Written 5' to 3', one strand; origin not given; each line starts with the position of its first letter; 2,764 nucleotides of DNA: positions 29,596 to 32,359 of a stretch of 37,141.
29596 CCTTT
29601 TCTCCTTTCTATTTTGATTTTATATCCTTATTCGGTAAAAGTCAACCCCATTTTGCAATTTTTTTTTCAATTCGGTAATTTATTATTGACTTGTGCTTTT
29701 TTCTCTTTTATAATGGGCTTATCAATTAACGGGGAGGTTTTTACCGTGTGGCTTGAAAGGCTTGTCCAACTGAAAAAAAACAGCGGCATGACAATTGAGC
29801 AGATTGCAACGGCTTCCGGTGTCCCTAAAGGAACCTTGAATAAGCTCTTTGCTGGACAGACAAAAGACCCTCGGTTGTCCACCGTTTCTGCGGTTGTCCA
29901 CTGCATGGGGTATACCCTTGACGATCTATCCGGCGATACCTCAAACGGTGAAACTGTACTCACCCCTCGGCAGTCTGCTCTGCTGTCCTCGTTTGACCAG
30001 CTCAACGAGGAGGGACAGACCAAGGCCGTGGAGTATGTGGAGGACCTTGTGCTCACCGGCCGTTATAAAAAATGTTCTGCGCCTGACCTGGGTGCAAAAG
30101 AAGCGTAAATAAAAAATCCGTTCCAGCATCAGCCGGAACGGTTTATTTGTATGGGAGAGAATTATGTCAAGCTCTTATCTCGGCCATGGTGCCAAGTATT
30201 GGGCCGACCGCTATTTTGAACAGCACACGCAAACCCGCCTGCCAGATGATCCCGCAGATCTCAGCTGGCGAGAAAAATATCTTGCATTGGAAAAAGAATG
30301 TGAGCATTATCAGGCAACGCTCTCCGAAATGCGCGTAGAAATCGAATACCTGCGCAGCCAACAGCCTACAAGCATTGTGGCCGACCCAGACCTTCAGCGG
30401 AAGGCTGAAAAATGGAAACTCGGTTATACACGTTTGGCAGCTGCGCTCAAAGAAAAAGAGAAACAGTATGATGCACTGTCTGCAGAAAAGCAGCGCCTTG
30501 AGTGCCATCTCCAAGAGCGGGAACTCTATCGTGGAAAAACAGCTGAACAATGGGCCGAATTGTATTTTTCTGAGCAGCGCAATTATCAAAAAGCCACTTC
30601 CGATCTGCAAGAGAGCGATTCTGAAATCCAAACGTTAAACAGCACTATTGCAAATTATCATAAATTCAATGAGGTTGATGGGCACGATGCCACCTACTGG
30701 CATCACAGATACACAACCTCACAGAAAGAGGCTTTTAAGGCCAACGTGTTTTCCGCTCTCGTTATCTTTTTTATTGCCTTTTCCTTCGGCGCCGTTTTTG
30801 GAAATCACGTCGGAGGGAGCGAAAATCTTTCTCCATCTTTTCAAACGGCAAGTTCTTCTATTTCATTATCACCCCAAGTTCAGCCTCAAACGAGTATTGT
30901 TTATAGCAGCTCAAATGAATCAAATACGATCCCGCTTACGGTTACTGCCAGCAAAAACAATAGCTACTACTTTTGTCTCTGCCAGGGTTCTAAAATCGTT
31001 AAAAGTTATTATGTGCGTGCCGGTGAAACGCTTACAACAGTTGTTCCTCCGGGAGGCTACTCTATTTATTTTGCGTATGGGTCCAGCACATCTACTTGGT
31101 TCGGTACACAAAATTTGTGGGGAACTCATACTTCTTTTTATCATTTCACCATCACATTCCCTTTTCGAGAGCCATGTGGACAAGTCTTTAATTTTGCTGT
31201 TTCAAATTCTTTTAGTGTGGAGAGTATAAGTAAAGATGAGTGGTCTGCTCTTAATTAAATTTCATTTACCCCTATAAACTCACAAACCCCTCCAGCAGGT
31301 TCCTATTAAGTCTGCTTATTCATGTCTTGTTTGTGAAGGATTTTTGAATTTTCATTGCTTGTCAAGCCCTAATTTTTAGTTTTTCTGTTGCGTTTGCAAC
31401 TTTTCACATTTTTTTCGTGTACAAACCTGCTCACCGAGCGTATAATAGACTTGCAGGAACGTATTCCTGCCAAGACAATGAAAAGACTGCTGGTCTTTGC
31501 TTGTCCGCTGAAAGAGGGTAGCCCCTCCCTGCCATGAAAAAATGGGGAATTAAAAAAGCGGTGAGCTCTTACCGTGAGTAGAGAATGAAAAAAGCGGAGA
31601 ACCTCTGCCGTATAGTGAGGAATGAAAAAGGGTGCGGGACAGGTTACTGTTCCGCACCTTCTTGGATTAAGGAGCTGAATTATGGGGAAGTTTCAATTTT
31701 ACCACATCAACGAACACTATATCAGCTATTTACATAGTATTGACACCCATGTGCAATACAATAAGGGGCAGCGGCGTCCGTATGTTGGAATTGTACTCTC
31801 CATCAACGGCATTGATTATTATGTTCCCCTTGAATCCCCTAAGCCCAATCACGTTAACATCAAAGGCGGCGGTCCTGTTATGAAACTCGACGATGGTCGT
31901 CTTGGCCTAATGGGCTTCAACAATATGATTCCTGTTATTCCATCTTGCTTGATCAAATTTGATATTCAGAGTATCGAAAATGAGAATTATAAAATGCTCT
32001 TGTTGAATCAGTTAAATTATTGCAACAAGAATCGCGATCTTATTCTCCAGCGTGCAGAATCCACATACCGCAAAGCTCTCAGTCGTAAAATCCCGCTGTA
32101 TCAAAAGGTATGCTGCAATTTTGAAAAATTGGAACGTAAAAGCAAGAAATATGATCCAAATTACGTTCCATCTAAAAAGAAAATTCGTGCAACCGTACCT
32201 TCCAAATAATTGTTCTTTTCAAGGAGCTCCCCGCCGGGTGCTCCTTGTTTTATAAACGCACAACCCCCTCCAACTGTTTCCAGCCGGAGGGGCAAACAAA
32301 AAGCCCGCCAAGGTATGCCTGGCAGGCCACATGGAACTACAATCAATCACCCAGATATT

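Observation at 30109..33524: AT-rich cargo island between repressor and integrase, built from cassettes bounded by a reused ~39-bp hairpin repeat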

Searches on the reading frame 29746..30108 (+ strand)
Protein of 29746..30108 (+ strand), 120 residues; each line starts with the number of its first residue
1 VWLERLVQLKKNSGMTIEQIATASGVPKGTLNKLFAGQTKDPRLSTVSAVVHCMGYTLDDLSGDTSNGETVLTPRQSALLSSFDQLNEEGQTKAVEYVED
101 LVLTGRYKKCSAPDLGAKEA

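Call 12: search_protein_families(library=pfam, proteins=[window:29746-30108:+], max_evalue=0.01)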
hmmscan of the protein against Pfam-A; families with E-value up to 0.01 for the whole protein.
window:29746-30108:+ (120 aa): 6 families
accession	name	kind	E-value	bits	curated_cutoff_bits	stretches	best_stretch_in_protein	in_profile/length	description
PF01381.28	HTH_3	-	4.1e-08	33.6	23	1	9-61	4-55/55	Helix-turn-helix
PF13560.12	HTH_31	-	5.8e-05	23.8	27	1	5-50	5-50/64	Helix-turn-helix domain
PF21716.3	dnstrm_HI1420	-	0.0013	19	27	1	6-58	37-86/90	Probable addiction module antidote protein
PF13443.12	HTH_26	-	0.006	17.2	22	1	11-61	7-57/63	Cro/C1-type HTH DNA-binding domain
PF13384.12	HTH_23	-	0.0085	16.3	24.6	0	6-34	10-37/50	Homeodomain-like domain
PF13412.12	HTH_24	-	0.0088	16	21.9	0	8-33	11-36/48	Winged helix-turn-helix DNA-binding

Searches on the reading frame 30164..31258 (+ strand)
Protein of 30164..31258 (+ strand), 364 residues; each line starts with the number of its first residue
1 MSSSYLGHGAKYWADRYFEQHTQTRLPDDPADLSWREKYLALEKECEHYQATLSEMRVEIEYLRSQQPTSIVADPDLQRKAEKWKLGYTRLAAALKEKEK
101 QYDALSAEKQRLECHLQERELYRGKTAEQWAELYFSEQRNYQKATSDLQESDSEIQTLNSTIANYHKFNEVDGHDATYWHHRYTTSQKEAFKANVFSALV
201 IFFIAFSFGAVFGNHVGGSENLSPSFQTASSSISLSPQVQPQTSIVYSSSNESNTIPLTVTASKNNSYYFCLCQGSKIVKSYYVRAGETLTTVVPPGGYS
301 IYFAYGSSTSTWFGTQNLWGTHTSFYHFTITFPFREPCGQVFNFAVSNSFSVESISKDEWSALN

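Call 9: search_protein_families(library=padloc, proteins=[window:30164-31258:+], max_evalue=0.01)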
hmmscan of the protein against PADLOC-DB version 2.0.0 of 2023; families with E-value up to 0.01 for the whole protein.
window:30164-31258:+ (364 aa): 1 family
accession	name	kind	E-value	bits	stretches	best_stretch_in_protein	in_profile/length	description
PDLC03865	LmuB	-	0.0058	12.8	1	44-170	356-491/1007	-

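Call 11: search_protein_families(library=ncbifam, proteins=[window:30164-31258:+], max_evalue=0.01)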
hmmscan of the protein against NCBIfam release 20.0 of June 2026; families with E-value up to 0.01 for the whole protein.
window:30164-31258:+ (364 aa): 1 family
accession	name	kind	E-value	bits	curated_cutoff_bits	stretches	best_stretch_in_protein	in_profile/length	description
TIGR02168.1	SMC_prok_B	equivalog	0.0046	14.7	567.35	1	38-184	673-815/1181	chromosome segregation protein SMC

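Call 12: search_protein_families(library=pfam, proteins=[window:30164-31258:+], max_evalue=0.01)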
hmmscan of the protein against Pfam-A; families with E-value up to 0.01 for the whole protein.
window:30164-31258:+ (364 aa): 0 families

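Call 43: search_protein_families(library=phrogs, proteins=[window:30164-31258:+], max_evalue=0.001)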
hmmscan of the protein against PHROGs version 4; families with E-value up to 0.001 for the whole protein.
window:30164-31258:+ (364 aa): 0 families

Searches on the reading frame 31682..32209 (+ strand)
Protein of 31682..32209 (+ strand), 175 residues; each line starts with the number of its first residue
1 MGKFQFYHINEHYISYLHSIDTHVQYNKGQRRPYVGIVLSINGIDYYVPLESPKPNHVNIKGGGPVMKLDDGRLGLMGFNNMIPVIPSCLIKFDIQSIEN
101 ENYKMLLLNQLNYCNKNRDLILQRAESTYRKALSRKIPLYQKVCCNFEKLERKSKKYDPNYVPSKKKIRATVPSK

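Call 9: search_protein_families(library=padloc, proteins=[window:31682-32209:+], max_evalue=0.01)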
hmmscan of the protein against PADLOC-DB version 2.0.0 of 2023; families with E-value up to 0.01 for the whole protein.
window:31682-32209:+ (175 aa): 1 family
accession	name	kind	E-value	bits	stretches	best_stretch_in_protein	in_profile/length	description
PDLC02352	AbiQ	-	1.3e-44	150.3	1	4-158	1-158/160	AbiQ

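Call 11: search_protein_families(library=ncbifam, proteins=[window:31682-32209:+], max_evalue=0.01)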
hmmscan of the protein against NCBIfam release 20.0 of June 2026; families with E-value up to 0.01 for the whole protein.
window:31682-32209:+ (175 aa): 0 families

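Call 12: search_protein_families(library=pfam, proteins=[window:31682-32209:+], max_evalue=0.01)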
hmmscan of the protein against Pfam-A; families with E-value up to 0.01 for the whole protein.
window:31682-32209:+ (175 aa): 1 family
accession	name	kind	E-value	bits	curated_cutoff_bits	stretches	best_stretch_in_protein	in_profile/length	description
PF13958.12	ToxN_toxin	-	5.2e-47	160.4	25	1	5-157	2-159/159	Toxin ToxN, type III toxin-antitoxin system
